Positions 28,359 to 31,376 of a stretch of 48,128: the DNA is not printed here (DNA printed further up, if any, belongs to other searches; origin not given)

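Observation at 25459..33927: Orphan triplet of tandem DotA/TraY-like polytopic membrane paralogues in a core-genome context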

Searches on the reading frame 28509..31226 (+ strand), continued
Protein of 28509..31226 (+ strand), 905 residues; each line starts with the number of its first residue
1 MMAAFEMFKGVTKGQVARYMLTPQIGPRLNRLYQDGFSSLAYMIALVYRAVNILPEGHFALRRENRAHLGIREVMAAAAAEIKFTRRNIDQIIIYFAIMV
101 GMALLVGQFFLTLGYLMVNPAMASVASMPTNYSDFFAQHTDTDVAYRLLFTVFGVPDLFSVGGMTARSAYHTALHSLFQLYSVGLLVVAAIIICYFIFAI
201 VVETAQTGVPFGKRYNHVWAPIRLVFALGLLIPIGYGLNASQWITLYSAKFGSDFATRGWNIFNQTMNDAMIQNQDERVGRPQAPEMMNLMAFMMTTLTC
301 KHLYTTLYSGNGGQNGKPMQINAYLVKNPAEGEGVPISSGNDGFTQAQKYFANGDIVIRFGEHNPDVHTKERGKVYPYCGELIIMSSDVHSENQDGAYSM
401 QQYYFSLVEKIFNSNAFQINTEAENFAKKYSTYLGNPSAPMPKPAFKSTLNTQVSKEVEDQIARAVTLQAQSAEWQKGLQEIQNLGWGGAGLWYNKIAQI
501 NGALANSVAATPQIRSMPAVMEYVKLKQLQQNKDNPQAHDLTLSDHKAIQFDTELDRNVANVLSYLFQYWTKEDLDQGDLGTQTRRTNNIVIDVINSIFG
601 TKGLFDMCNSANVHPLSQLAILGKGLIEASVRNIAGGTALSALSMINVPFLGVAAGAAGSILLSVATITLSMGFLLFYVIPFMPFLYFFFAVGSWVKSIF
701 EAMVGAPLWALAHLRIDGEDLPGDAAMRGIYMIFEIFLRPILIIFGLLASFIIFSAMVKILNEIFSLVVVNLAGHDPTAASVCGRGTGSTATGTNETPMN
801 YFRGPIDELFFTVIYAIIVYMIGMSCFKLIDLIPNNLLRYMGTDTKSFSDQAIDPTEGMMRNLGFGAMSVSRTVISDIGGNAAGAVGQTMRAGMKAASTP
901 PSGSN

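Call 68: search_protein_families(library=pfam, proteins=[L015:811-1518:+, L015:1515-2852:+, L015:2858-4279:+, L015:4598-6940:+, L015:19358-20122:-, L015:21080-22471:-, L047:2958-3923:-, L047:16058-16915:-, L047:16994-19069:-, L047:19605-20813:-], max_evalue=0.01)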
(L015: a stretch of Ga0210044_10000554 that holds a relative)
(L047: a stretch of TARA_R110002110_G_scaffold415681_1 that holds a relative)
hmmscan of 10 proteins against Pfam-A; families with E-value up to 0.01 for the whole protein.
L015:811-1518:+ (235 aa): 2 families
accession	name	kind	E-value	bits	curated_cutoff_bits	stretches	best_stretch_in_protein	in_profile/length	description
PF09976.15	TPR_21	-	2.8e-05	24.4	25.5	1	20-140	2-128/193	Tetratricopeptide repeat-like domain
PF10858.15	DUF2659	-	3.4e-05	24.1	27.7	1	5-212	4-214/216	Protein of unknown function (DUF2659)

L015:1515-2852:+ (445 aa): 4 families
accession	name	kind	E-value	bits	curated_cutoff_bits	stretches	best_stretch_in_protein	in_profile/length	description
PF13360.13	PQQ_2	-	1.3e-60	205.4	27.6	3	130-364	4-232/233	Outer membrane protein assembly factor BamB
PF01011.28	PQQ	-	3.6e-21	75.9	26.7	2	89-167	23-107/595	Glucose/ethanol/alcohol dehydrogenase, beta-propeller domain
PF13570.13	Beta-prop_ACSF4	-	6.3e-21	75.6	133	2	122-279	22-174/329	Beta-alanine-activating enzyme, beta-propeller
PF25293.1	Beta-prop_EMC1_N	-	3.2e-05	24.2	34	0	180-280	46-149/219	EMC1 N-terminal beta-propeller domain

L015:2858-4279:+ (473 aa): 23 families
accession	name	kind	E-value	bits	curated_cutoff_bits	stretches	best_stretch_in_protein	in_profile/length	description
PF01926.29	MMR_HSR1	-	5.9e-56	187.9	21.9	2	4-119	2-113/113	50S ribosome-binding GTPase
PF02421.24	FeoB_N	-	2.6e-27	95.7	27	2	209-374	2-155/156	Ferrous iron transport protein B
PF14714.11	KH_dom-like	-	3.5e-25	88.5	27.3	1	385-465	1-81/81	KH-domain-like of EngA bacterial GTPase enzymes, C-terminal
PF00009.33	GTP_EFTU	-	3.2e-24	86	26.5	2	208-377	4-184/188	Elongation factor Tu GTP binding domain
PF00350.29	Dynamin_N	-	1.4e-15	58.2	27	1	210-249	1-39/168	Dynamin family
PF00071.28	Ras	-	1.4e-11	44.7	21.6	2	209-375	1-156/162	Ras family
PF04548.22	AIG1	-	3.9e-11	43.1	27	1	209-313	2-106/212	AIG1 family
PF08477.19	Roc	-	6.4e-09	36.5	27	1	209-272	1-73/119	Ras of Complex, Roc, domain of DAPkinase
PF03193.22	RsgA_GTPase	-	3.6e-08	33.9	30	0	210-236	109-135/174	RsgA GTPase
PF10662.15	PduV-EutP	-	5.8e-07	29.8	21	0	71-158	53-140/143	Ethanolamine utilisation - propanediol utilisation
PF00005.33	ABC_tran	-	1.9e-06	29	25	0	204-236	8-40/137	ABC transporter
PF00025.27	Arf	-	3.1e-06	27.2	22.3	1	203-373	10-168/174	ADP-ribosylation factor family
PF05621.17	TniB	-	1.9e-05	24.6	22.4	0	3-25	37-59/189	Bacterial TniB protein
PF19993.5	DO-GTPase2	-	2.1e-05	24.8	27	0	55-94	95-132/226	Double-GTPase 2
PF13479.12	AAA_24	-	0.00016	22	27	0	207-242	2-35/195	AAA domain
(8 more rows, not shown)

L015:4598-6940:+ (780 aa): 2 families
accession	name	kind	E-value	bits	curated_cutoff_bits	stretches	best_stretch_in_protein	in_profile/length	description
PF01717.24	Meth_synt_2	-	2.5e-160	533.5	21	2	447-769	1-323/324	Cobalamin-independent synthase, Catalytic domain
PF08267.18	Meth_synt_1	-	8e-131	436.7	27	2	22-328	3-310/313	Cobalamin-independent synthase, N-terminal domain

L015:19358-20122:- (254 aa): 5 families
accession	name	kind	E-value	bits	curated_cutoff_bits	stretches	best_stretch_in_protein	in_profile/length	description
PF00005.33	ABC_tran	-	2.2e-35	122.7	25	1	33-179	1-137/137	ABC transporter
PF13304.12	AAA_21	-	1.5e-05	25.7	27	0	120-209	207-299/304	AAA domain, putative AbiEii toxin, Type IV TA system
PF19993.5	DO-GTPase2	-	0.003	17.7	27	0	45-63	2-20/226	Double-GTPase 2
PF02463.25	SMC_N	-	0.0051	16.7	40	0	44-59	25-40/220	RecF/RecN/SMC N terminal domain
PF12399.14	BCA_ABC_TP_C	-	0.0061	16.6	25.5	0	231-252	5-26/27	Branched-chain amino acid ATP-binding cassette transporter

L015:21080-22471:- (463 aa): 7 families
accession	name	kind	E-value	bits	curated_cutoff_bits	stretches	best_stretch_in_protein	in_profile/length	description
PF07497.18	Rho_RNA_bind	-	5.8e-34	116.2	27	1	98-171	2-73/73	Rho termination factor, RNA-binding domain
PF00006.31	ATP-synt_ab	-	5.9e-27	95.1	29.5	1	205-409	2-211/213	ATP synthase alpha/beta family, nucleotide-binding domain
PF07498.18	Rho_N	-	2.1e-16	60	24.9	1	51-92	1-42/43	Rho termination factor, N-terminal domain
PF05729.18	NACHT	-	0.00046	20.5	26.7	1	229-319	12-96/167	NACHT domain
PF13481.12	AAA_25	-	0.00065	19.8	27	1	217-316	33-155/195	AAA domain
PF08206.17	OB_RNB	-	0.0021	18.1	24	1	99-152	1-46/58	Ribonuclease B OB domain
PF13401.12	AAA_22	-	0.0031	18.3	27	0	221-316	9-96/130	AAA domain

L047:2958-3923:- (321 aa): 1 family
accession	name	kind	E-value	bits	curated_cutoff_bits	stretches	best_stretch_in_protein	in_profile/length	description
PF06258.17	Mito_fiss_Elm1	-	9.6e-17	61.5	27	1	123-309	119-302/304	Mitochondrial fission ELM1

L047:16058-16915:- (285 aa): 1 family
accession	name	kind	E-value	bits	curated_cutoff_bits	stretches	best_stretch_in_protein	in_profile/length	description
PF02673.24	BacA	-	5.3e-72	243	33.4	1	7-278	2-257/257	Bacitracin resistance protein BacA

L047:16994-19069:- (691 aa): 1 family
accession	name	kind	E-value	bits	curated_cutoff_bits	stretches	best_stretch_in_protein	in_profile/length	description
PF12796.13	Ank_2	-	0.00066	20.6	27.3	1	202-283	3-86/90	Ankyrin repeats (3 copies)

L047:19605-20813:- (402 aa): 1 family
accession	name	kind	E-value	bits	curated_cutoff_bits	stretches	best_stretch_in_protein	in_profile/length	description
PF11449.14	ArsP_2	-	5.4e-130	434.1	32.5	1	41-400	4-359/359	Putative, 10TM heavy-metal exporter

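Call 73: find_homologous_proteins(query=L067:5285-8026:+, max_evalue=1e-20)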
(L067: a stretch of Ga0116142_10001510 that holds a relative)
Query L067:5285-8026:+ (913 aa): 292 proteins with E <= 1e-20 among 8000 candidates; the best 120 are listed.
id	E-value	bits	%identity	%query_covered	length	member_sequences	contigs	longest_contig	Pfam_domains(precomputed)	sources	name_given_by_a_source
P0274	0.0e+0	2068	100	100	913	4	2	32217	-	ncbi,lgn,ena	-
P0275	0.0e+0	1545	75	100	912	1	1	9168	-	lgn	-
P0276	0.0e+0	1350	64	100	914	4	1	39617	-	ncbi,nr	ncbi:MAG: DotA/TraY family protein [Alphaproteobacteria bacterium]|nr:DotA/TraY family protein [Alph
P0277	0.0e+0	1344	64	100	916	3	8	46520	-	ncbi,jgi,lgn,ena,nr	ncbi:MAG: DotA/TraY family protein [Alphaproteobacteria bacterium]|nr:DotA/TraY family protein [Alph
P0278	0.0e+0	1341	64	99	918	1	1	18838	-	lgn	-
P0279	0.0e+0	1338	64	99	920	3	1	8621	-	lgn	-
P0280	0.0e+0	1320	63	100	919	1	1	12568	-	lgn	-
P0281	0.0e+0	1309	63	99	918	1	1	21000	-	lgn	-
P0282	0.0e+0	1215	59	99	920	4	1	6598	-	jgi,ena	-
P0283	0.0e+0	1180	58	100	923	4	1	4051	-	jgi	-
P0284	0.0e+0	1103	55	99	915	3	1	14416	-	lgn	-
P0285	0.0e+0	1095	54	99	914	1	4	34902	-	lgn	-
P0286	4.5e-269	914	49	98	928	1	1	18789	-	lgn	-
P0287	1.0e-263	896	49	95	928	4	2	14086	-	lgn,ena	-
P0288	7.0e-262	890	47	98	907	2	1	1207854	-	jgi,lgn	jgi:conjugal transfer/type IV secretion protein DotA/TraY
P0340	3.1e-172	593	38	95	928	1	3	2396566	-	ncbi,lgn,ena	-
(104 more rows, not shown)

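Call 74: search_dna_similar(query=window:28509-31226:+, collection=plasmids, mode=protein, max_evalue=0.001, max_rows=25, rows=spread)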
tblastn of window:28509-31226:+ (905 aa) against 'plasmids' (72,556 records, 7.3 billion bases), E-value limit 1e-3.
Records with a match: 3922; places in all: 3941; records where one place covers at least 80% of the query: 32.
Best place of each record, by identity: <60% 3922.
By first word of the organism name: Escherichia 1414; Klebsiella 960; Salmonella 470; Enterobacter 185; Acinetobacter 153; Serratia 128; Pseudomonas 122; Shigella 110; Citrobacter 86; Xanthomonas 49; and 74 more.
By predicted mobility (MOB-suite, as given by PLSDB): conjugative 3261; non-mobilizable 367; mobilizable 294.
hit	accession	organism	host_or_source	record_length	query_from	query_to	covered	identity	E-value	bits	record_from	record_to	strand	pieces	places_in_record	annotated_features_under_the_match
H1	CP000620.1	Burkholderia vietnamiensis G4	-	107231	62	842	86%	22.9%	3e-21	108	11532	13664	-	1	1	integral membrane protein | hypothetical protein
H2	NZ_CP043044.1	Gluconobacter thailandicus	Triticum aestivum,leaf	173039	478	884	45%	24.1%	4e-14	85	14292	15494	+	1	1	DotA/TraY family protein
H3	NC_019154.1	Klebsiella pneumoniae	-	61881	341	778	48%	20.9%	6e-10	71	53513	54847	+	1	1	DotA/TraY family protein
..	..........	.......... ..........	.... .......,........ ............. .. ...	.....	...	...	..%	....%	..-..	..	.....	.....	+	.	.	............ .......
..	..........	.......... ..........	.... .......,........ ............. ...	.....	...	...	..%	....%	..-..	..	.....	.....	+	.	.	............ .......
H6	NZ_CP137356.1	Klebsiella pneumoniae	Homo sapiens,pure culture,rectal swab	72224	341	778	48%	20.9%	6e-10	71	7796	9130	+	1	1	DotA/TraY family protein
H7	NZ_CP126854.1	Enterobacter hormaechei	Homo sapiens,isolated bacterial ...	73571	395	842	50%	20.3%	3e-7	62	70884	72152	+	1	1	DotA/TraY family protein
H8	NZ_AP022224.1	Escherichia coli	-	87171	418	842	47%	21.3%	1e-11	77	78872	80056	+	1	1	DotA/TraY family protein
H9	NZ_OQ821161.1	Klebsiella quasipneumoniae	-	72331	395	842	50%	19.8%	3e-7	62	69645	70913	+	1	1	DotA/TraY family protein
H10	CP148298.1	Escherichia coli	Dog,single cell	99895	453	842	43%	21.7%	8e-11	74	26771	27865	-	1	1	traY: IncI1-type conjugal transfer membrane protein TraY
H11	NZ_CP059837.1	Escherichia coli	swine,whole organism,liver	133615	453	842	43%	21.7%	8e-11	74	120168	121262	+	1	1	traY: IncI1-type conjugal transfer membrane protein TraY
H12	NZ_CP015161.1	Escherichia coli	-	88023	456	842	43%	21.8%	3e-11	76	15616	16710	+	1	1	DotA/TraY family protein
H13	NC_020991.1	Shigella sonnei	-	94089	450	842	43%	21.2%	1e-9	71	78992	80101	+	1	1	DotA/TraY family protein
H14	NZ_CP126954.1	Escherichia coli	Gallus gallus,liver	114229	450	842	43%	21.2%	1e-9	71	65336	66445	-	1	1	DotA/TraY family protein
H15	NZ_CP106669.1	Leclercia adecarboxylata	Maize,pure culture,rhizosphere soil of ...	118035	459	842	42%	21.5%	6e-10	71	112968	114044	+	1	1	DotA/TraY family protein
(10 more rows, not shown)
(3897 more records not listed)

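Call 75: get_annotated_region(hit=H11, flank=20000)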
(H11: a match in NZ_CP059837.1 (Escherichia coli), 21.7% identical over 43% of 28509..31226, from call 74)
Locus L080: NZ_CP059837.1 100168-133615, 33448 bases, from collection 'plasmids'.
description: Escherichia coli strain tcmA_3 plasmid pCTX_A3_3, complete sequence
organism: Escherichia coli (NCBI taxid 562)
taxonomy: Bacteria; Pseudomonadota; Gammaproteobacteria; Enterobacterales; Enterobacteriaceae; Escherichia; Escherichia coli
host: -; source: swine,whole organism,liver; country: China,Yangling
typing (MOB-suite, as given by PLSDB): conjugative; replicon IncI-gamma/K1; relaxase MOBP; mating-pair formation MPF_I
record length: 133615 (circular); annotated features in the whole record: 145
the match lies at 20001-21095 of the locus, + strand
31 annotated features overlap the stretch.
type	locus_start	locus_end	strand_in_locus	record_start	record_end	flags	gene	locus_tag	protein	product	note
CDS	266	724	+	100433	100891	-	traH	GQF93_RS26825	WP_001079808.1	IncI1-type conjugal transfer lipoprotein TraH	-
CDS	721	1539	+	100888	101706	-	traI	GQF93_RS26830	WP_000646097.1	IncI1-type conjugal transfer lipoprotein TraI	-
CDS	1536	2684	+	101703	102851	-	traJ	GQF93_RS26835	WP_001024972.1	plasmid transfer ATPase TraJ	-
CDS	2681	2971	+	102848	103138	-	-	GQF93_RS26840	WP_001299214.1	hypothetical protein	-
CDS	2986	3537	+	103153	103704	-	-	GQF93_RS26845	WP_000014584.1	phospholipase D family protein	-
CDS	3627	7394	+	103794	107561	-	-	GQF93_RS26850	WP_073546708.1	LPD7 domain-containing protein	-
CDS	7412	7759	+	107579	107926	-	-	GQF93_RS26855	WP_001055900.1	conjugal transfer protein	-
CDS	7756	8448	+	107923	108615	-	-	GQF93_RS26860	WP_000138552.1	DotI/IcmL family type IV secretion protein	-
CDS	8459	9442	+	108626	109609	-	traN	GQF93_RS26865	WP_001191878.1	IncI1-type conjugal transfer protein TraN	-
CDS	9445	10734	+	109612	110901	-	traO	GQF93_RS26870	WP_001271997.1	conjugal transfer protein TraO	-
CDS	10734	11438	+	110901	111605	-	traP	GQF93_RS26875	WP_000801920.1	IncI1-type conjugal transfer protein TraP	-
CDS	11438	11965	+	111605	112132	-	traQ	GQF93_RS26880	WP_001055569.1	conjugal transfer protein TraQ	-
CDS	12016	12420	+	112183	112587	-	traR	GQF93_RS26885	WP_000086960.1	IncI1-type conjugal transfer protein TraR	-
CDS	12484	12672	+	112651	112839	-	traS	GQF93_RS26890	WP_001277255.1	putative conjugal transfer protein TraS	-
CDS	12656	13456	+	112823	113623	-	traT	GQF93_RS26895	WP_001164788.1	IncI1-type conjugal transfer protein TraT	-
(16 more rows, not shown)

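Call 76: get_annotated_region(hit=H1, flank=20000)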
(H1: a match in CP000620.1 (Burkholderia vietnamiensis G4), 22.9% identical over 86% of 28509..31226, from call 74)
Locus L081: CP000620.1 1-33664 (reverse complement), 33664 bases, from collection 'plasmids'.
description: Burkholderia vietnamiensis G4 plasmid pBVIE04, complete sequence
organism: Burkholderia vietnamiensis G4 (NCBI taxid 269482)
taxonomy: Bacteria; Pseudomonadota; Betaproteobacteria; Burkholderiales; Burkholderiaceae; Burkholderia; Burkholderia vietnamiensis; Burkholderia vietnamiensis G4
host: -; source: -; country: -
typing (MOB-suite, as given by PLSDB): mobilizable; replicon rep_cluster_1289; relaxase MOBP
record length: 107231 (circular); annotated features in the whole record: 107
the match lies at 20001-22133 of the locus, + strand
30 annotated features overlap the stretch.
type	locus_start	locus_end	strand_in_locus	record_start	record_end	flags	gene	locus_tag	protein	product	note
CDS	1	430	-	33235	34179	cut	-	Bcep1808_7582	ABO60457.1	hypothetical protein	-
CDS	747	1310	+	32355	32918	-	-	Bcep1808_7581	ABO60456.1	hypothetical protein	-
CDS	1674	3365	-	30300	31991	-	-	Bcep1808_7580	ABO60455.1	phage integrase family protein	-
CDS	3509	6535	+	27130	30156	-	-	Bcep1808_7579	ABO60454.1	transposase Tn3 family protein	-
CDS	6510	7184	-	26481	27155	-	-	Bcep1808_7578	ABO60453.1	conserved hypothetical protein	-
CDS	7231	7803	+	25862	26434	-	-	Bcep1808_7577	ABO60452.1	conserved hypothetical protein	-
CDS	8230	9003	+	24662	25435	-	-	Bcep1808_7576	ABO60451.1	hypothetical protein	-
CDS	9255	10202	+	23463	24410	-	-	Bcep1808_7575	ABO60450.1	TraN protein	-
CDS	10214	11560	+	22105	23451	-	-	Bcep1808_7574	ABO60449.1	hypothetical protein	-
CDS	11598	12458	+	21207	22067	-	-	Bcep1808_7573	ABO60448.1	hypothetical protein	-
CDS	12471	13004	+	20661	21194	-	-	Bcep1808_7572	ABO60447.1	TraQ-like protein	-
CDS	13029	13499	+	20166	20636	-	-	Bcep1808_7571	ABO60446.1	hypothetical protein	-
CDS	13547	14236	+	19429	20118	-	-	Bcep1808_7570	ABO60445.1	hypothetical protein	-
CDS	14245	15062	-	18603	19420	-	-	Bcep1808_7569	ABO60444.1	transposase and inactivated derivatives-like protein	-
CDS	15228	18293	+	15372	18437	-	-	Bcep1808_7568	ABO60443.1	TraU protein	-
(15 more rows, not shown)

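Call 79: find_encoding_contigs(protein=P0001, flank=10000, max_places=2)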
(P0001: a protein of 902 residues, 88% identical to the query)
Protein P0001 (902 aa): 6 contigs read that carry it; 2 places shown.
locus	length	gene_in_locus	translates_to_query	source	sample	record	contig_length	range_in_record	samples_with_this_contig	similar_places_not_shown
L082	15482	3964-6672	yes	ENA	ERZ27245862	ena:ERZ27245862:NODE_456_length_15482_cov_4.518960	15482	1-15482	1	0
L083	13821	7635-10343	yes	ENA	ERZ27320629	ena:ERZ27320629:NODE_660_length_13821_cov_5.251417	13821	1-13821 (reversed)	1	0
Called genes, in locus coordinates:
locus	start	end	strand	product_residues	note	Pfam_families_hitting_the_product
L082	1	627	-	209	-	?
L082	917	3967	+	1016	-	-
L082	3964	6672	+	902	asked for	-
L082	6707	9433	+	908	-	-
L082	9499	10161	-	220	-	PF05494:MlaC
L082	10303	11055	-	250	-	PF04333:MlaA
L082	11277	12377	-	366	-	PF03739:LptF_LptG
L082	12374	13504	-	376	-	PF03739:LptF_LptG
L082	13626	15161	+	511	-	PF02789:Peptidase_M17_N, PF00883:Peptidase_M17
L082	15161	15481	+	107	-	?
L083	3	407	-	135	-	?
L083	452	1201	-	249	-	-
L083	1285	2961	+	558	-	PF02463:SMC_N (faint), PF00005:ABC_tran, PF00931:NB-ARC (faint), PF13401:AAA_22 (faint), PF13476:AAA_23 (faint), PF13304:AAA_21 (faint), PF12848:ABC_tran_Xtn, PF00005:ABC_tran, +1 more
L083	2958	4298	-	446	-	-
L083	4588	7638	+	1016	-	-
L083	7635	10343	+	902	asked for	-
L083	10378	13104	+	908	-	-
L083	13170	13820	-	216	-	?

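Call 84: find_encoding_contigs(protein=P0288, flank=10000, max_places=1)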
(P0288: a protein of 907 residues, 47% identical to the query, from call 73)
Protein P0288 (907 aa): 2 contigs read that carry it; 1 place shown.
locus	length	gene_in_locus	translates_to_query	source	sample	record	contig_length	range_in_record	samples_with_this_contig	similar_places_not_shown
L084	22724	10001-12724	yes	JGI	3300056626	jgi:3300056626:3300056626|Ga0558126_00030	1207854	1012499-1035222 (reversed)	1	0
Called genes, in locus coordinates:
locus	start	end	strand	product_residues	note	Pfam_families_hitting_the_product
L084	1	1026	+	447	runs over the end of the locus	PF13742:tRNA_anti_2, PF01336:tRNA_anti-codon, PF02601:Exonuc_VII_L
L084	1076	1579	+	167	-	-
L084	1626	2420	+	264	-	PF02673:BacA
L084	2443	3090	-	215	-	PF02342:TerD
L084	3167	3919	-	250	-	-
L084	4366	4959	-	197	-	-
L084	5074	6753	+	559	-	PF00005:ABC_tran, PF02463:SMC_N (faint), PF13476:AAA_23 (faint), PF13555:AAA_29 (faint), PF13238:AAA_18 (faint), PF13304:AAA_21 (faint), PF12848:ABC_tran_Xtn, PF00005:ABC_tran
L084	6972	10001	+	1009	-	-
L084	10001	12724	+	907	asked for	-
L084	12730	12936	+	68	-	-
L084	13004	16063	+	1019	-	-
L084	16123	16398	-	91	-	-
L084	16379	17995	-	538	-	PF02789:Peptidase_M17_N, PF00883:Peptidase_M17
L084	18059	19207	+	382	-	PF03739:LptF_LptG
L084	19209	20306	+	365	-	PF03739:LptF_LptG, PF02687:FtsX (weak)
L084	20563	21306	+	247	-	PF04333:MlaA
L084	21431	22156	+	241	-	PF05494:MlaC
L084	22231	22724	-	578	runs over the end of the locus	-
